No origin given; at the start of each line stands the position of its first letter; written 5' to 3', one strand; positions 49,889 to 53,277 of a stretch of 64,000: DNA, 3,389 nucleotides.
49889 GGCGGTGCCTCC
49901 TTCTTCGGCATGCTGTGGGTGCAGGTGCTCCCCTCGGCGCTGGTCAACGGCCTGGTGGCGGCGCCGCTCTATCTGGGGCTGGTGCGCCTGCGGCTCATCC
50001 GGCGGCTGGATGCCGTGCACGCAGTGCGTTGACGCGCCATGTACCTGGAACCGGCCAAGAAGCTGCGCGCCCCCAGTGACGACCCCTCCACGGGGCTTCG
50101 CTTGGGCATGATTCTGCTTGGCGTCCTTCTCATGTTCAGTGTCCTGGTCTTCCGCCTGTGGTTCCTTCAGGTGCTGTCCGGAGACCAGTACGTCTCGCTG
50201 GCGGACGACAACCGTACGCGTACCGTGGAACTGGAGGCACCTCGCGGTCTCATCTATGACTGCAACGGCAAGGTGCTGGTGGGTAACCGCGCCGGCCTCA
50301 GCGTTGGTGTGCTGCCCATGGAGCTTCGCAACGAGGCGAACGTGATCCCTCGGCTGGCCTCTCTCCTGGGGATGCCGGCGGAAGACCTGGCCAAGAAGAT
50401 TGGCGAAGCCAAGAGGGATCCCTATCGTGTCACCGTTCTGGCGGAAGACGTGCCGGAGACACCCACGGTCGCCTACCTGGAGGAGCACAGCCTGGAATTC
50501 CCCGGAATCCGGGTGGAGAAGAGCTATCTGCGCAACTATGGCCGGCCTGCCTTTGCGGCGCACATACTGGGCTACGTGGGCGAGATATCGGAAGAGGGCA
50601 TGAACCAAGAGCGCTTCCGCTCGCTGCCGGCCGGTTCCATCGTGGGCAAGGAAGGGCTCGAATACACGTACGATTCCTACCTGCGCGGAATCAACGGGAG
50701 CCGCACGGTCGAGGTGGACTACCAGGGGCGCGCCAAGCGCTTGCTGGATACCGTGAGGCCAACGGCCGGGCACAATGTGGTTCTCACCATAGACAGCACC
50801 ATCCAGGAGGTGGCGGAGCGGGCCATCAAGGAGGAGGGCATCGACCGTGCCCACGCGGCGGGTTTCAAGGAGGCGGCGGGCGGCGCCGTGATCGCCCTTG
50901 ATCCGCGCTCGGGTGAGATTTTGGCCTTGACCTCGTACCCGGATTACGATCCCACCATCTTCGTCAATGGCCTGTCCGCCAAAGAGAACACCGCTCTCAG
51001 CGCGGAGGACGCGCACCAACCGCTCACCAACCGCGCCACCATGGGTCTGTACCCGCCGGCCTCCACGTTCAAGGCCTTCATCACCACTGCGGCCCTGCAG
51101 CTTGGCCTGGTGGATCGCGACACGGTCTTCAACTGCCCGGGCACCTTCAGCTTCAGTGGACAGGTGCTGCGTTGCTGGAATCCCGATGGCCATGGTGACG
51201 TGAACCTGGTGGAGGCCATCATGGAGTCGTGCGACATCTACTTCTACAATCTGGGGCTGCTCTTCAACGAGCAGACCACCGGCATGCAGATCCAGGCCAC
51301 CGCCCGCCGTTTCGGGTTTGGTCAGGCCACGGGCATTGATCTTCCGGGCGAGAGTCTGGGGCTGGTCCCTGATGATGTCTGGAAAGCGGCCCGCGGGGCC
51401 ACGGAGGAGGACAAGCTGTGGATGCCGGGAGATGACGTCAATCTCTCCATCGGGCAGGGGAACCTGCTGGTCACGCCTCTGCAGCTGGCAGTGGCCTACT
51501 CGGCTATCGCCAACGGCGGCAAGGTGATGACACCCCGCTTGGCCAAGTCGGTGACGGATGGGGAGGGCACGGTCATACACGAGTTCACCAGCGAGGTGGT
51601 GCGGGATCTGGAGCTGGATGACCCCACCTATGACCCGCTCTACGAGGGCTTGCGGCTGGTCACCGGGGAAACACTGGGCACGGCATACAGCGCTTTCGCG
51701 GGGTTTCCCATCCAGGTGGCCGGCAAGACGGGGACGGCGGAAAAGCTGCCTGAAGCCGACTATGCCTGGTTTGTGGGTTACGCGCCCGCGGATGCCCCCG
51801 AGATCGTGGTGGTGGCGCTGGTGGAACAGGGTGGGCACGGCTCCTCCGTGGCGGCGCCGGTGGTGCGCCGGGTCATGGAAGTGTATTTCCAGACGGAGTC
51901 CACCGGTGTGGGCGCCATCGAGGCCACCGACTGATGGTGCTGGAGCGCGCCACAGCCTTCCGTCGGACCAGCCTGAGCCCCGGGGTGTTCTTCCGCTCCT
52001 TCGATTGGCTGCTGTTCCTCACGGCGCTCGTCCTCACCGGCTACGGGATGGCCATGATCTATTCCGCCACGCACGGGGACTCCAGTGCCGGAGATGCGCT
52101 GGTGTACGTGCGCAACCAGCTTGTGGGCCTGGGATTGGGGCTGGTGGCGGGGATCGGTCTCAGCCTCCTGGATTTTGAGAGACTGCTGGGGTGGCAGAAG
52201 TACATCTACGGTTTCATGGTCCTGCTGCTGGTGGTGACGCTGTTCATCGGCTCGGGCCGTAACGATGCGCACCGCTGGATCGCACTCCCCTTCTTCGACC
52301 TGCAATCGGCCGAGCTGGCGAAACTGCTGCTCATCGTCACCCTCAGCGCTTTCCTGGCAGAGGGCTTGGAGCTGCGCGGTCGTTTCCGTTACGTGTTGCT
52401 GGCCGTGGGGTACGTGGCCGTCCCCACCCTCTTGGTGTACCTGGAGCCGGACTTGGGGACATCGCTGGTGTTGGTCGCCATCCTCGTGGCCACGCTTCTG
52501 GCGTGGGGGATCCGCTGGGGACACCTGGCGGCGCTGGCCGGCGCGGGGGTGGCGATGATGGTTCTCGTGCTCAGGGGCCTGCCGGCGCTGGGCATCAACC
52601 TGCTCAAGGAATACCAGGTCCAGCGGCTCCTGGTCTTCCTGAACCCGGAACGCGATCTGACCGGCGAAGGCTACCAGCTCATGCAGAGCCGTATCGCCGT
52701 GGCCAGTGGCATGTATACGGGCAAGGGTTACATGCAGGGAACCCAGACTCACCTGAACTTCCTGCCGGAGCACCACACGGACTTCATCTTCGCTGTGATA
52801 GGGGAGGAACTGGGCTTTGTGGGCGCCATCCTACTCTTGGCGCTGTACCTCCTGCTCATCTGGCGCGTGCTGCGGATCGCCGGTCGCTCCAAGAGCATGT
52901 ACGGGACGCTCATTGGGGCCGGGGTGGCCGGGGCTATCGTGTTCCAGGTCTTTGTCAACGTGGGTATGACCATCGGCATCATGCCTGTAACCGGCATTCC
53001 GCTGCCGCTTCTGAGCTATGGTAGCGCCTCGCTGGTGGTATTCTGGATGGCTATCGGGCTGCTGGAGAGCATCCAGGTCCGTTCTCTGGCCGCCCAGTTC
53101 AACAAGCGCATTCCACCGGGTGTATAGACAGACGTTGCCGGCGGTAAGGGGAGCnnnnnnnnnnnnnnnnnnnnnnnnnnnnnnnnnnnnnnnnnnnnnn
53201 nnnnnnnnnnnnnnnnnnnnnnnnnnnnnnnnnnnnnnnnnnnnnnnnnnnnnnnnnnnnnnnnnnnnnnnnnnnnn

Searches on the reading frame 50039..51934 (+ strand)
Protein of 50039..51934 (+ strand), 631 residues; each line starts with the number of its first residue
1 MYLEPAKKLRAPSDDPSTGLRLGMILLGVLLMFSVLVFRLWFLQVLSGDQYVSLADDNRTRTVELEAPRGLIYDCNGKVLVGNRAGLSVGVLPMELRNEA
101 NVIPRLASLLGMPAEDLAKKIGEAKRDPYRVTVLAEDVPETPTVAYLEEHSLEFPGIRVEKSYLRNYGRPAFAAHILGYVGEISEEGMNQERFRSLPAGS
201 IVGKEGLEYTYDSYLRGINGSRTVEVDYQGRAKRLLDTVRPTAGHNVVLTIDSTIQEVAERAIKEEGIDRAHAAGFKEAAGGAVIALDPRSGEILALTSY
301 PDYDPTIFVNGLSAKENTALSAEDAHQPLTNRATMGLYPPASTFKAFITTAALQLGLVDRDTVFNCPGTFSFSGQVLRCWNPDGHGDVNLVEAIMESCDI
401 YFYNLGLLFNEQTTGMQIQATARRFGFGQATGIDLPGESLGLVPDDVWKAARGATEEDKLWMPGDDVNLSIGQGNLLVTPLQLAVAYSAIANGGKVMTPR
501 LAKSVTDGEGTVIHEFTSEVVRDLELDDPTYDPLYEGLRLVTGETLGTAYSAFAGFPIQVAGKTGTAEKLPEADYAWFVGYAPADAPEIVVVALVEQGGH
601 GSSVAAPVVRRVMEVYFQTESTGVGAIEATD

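Call 50: search_protein_families(library=pfam, proteins=[window:50039-51934:+], max_evalue=0.00001)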
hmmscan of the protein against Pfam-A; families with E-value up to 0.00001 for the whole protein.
window:50039-51934:+ (631 aa): 2 families
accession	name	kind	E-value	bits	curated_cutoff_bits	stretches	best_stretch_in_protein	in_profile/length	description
PF00905.27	Transpeptidase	-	1.7e-66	224.9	22.1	1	282-614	1-299/299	Penicillin binding protein transpeptidase domain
PF03717.20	PBP_dimer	-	9.6e-41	140.6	24.4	1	65-232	2-175/180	Penicillin-binding Protein dimerisation domain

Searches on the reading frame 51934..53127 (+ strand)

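Call 50: search_protein_families(library=pfam, proteins=[window:51934-53127:+], max_evalue=0.00001)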
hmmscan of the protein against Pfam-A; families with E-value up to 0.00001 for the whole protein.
window:51934-53127:+ (397 aa): 1 family
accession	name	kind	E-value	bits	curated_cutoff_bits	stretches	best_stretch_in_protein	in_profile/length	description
PF01098.24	FTSW_RODA_SPOVE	-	4.2e-94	315.9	26.4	1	25-382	2-352/356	Cell cycle protein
